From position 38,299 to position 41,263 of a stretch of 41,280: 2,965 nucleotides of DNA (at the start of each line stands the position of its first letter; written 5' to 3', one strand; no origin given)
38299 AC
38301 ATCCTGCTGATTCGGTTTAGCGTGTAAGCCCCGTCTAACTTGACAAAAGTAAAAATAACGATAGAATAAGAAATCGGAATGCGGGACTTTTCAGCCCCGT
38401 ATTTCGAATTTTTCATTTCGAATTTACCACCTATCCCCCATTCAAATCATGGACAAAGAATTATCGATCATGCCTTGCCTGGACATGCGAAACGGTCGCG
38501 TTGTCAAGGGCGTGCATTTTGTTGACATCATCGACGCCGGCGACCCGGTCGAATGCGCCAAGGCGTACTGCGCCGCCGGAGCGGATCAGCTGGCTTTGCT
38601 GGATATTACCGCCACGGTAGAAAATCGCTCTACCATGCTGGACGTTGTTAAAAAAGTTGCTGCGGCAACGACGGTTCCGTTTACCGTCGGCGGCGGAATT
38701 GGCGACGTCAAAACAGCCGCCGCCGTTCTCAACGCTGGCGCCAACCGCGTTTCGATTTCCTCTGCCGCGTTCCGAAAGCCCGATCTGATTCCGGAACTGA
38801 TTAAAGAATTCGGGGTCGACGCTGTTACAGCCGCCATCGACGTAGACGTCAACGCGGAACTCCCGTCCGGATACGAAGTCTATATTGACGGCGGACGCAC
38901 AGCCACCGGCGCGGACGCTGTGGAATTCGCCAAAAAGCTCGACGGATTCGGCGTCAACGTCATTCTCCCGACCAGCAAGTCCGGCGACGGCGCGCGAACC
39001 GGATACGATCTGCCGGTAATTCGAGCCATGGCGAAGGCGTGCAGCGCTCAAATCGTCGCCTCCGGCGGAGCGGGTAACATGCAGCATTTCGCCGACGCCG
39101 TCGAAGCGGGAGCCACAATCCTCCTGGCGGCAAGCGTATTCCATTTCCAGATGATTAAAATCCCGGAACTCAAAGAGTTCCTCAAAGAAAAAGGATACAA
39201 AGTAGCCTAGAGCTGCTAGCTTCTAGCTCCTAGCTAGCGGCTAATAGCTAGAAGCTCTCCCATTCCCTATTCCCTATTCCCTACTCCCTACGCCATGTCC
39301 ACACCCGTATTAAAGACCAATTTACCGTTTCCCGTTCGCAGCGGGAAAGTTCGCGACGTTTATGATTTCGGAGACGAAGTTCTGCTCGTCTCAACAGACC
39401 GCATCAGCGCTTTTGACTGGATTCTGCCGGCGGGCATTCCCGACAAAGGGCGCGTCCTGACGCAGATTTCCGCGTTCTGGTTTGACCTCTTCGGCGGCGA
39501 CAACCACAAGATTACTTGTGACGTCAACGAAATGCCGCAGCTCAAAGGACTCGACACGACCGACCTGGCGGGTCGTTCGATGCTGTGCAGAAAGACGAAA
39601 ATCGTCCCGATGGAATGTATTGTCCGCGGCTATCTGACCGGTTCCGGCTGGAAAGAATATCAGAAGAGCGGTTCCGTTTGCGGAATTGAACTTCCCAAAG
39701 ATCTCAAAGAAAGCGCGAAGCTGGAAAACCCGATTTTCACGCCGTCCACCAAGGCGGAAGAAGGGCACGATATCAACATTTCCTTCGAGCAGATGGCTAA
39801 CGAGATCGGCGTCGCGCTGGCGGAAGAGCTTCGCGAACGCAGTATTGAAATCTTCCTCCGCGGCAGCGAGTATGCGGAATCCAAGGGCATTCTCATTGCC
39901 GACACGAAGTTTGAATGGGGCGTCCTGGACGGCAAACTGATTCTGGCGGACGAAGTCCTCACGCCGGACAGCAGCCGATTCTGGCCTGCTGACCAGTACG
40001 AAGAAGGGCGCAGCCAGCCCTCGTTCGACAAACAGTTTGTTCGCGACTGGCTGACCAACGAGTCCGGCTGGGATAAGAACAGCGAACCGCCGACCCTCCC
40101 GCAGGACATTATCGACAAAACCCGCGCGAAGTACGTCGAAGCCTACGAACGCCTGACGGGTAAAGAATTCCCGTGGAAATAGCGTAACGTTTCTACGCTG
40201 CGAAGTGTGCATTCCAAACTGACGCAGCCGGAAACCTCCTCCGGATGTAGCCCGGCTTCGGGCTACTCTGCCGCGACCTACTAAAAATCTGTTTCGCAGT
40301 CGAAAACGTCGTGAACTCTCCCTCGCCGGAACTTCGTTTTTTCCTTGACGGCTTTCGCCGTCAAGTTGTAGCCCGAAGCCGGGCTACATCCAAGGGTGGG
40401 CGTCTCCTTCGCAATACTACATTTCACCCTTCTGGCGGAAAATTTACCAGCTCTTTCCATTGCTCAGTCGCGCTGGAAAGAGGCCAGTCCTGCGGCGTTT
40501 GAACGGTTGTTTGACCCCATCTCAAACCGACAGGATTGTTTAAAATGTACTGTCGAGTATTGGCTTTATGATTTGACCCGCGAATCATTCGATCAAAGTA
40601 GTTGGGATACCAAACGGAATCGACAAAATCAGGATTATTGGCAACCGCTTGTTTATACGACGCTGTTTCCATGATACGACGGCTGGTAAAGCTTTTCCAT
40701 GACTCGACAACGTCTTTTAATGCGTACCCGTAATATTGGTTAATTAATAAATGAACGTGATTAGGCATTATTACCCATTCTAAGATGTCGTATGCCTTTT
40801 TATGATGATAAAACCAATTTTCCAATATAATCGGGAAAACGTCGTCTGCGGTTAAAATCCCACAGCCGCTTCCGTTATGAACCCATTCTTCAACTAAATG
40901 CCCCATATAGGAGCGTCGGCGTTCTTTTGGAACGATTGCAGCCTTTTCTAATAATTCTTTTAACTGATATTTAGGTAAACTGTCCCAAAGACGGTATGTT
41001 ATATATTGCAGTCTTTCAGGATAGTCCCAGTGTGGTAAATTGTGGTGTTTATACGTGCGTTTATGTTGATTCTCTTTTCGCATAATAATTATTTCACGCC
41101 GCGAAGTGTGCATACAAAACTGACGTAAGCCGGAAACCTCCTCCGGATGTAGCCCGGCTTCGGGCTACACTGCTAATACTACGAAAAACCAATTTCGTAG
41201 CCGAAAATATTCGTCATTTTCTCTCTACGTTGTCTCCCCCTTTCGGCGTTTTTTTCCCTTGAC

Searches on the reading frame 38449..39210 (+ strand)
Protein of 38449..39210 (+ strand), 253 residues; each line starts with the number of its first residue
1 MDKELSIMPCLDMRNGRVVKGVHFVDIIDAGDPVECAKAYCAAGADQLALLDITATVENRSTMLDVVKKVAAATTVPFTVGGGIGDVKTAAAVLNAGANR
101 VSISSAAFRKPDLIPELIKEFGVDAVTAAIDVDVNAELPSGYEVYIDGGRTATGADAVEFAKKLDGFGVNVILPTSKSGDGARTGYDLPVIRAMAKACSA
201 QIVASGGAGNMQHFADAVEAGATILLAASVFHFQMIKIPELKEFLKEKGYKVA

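Call 88: search_protein_families(library=pfam, proteins=[window:38449-39210:+], max_evalue=0.0001)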
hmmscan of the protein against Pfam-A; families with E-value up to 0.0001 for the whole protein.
window:38449-39210:+ (253 aa): 2 families
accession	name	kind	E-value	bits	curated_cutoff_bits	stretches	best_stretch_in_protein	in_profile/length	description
PF00977.27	His_biosynth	-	1.1e-65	221.8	23.6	1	7-236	2-227/228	Histidine biosynthesis protein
PF01180.27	DHO_dh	-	5.3e-05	23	27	0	61-121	224-287/291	Dihydroorotate dehydrogenase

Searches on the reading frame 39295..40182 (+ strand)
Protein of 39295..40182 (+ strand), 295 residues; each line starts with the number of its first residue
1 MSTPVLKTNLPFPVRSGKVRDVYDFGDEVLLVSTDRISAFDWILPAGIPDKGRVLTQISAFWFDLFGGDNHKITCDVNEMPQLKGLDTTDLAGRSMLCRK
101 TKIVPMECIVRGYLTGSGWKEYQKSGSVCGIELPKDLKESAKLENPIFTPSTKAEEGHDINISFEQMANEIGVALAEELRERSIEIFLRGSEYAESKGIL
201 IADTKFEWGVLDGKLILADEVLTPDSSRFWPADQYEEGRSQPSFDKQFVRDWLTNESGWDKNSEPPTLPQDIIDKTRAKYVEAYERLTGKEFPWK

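Call 88: search_protein_families(library=pfam, proteins=[window:39295-40182:+], max_evalue=0.0001)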
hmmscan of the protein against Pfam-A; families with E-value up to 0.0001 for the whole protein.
window:39295-40182:+ (295 aa): 1 family
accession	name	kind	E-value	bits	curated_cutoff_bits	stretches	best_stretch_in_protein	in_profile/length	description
PF01259.24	SAICAR_synt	-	3.7e-76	256.4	20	1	15-264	3-231/233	SAICAR synthetase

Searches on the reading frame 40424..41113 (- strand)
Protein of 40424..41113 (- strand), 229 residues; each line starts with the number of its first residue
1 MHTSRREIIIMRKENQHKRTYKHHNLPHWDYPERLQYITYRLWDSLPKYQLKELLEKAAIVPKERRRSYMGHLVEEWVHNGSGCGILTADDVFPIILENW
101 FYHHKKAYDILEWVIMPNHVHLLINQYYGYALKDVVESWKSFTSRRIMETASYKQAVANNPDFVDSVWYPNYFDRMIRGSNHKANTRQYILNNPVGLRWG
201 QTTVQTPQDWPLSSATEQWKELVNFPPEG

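Call 88: search_protein_families(library=pfam, proteins=[window:40424-41113:-], max_evalue=0.0001)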
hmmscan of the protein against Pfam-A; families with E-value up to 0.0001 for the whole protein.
window:40424-41113:- (229 aa): 1 family
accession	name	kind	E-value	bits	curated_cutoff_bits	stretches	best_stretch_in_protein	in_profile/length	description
PF01797.21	Y1_Tnp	-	4.5e-10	40.1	23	1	104-193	37-121/121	Transposase IS200 like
